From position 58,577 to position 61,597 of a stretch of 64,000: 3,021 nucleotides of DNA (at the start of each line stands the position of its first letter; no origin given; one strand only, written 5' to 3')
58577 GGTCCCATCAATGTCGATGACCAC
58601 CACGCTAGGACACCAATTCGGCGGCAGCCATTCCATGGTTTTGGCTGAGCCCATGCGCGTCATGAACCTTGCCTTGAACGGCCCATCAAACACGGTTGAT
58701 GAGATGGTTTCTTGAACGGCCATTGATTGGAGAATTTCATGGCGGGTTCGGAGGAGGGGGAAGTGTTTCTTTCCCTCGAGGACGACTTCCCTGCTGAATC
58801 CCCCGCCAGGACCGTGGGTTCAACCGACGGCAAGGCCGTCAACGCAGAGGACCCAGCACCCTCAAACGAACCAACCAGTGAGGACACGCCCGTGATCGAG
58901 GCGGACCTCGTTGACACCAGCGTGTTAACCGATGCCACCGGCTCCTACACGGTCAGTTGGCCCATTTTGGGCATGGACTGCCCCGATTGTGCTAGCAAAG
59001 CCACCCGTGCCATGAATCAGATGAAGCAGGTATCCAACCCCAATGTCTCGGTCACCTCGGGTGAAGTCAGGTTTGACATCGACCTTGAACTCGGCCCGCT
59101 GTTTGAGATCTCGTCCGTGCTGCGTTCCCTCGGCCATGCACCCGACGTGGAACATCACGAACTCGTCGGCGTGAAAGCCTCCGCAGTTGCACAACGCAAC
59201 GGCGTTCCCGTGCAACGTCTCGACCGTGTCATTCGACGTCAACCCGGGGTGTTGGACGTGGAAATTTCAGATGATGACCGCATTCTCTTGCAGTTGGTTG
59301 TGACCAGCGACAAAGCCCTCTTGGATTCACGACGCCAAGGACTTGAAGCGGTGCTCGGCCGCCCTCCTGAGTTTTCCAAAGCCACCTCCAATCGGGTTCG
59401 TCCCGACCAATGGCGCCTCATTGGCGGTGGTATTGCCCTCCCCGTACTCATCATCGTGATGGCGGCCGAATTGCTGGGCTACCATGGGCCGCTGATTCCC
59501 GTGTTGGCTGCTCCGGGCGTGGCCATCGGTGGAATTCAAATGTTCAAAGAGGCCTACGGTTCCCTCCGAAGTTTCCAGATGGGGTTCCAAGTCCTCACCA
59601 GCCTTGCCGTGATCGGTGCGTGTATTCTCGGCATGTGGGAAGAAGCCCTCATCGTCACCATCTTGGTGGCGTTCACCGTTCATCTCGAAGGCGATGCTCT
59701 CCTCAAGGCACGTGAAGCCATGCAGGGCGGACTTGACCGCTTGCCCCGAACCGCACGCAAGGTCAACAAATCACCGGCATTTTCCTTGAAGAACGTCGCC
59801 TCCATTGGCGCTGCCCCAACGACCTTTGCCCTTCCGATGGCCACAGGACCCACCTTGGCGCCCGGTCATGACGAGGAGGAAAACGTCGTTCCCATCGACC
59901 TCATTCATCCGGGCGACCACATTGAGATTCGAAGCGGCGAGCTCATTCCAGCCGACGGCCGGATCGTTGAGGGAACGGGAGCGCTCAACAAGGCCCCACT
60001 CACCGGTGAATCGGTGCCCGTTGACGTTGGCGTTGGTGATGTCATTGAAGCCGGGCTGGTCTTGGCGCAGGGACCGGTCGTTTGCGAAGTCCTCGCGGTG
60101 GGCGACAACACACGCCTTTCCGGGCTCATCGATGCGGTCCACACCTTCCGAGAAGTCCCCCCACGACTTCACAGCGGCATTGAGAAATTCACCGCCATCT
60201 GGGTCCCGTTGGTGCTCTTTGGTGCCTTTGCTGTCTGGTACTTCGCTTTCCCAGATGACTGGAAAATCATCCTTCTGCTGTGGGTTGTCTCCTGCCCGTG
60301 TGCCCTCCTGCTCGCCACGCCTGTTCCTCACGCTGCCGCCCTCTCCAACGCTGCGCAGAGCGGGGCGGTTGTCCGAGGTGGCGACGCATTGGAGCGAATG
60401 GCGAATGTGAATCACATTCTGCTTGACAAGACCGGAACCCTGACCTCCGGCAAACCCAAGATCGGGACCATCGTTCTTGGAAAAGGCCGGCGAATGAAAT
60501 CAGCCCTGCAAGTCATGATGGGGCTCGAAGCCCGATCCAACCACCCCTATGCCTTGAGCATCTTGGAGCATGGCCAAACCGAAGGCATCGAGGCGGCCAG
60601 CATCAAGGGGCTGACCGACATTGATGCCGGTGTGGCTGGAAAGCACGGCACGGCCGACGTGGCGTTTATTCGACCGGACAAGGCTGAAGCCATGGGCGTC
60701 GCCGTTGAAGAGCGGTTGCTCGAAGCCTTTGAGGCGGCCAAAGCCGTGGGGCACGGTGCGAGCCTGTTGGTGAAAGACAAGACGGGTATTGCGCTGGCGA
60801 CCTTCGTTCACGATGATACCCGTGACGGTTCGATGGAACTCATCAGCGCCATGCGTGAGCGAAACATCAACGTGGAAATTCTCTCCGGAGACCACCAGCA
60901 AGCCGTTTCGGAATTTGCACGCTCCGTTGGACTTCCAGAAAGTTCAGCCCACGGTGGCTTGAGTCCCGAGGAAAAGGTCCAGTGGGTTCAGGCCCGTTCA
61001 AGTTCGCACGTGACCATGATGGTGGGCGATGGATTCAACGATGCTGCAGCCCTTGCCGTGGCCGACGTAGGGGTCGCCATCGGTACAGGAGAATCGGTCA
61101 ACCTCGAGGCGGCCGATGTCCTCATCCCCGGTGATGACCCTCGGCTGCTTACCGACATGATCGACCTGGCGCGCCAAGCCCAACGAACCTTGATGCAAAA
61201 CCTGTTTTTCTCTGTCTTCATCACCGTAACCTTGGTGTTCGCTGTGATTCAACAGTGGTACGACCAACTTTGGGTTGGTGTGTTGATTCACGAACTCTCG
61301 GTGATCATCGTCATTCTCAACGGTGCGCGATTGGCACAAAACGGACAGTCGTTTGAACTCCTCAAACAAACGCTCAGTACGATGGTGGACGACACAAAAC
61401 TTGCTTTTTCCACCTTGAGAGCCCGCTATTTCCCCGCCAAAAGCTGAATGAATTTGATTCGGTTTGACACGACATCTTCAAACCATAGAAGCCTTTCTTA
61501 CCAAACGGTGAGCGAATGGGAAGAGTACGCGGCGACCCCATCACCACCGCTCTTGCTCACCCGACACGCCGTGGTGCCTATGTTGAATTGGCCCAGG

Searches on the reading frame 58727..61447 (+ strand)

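Call 77: search_protein_families(library=pfam, proteins=[window:58727-61447:+], max_evalue=0.001)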
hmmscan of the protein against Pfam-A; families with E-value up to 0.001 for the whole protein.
window:58727-61447:+ (906 aa): 3 families
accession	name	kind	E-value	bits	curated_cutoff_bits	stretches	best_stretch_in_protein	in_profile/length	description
PF00122.25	E1-E2_ATPase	-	1.2e-36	126.4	28.1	1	381-544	11-180/181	E1-E2 ATPase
PF00702.32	Hydrolase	-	4e-19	70.2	26.4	1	562-780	2-191/191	haloacid dehalogenase-like hydrolase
PF00403.32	HMA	-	2.2e-05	25.2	24.8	1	82-136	6-60/62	Heavy-metal-associated domain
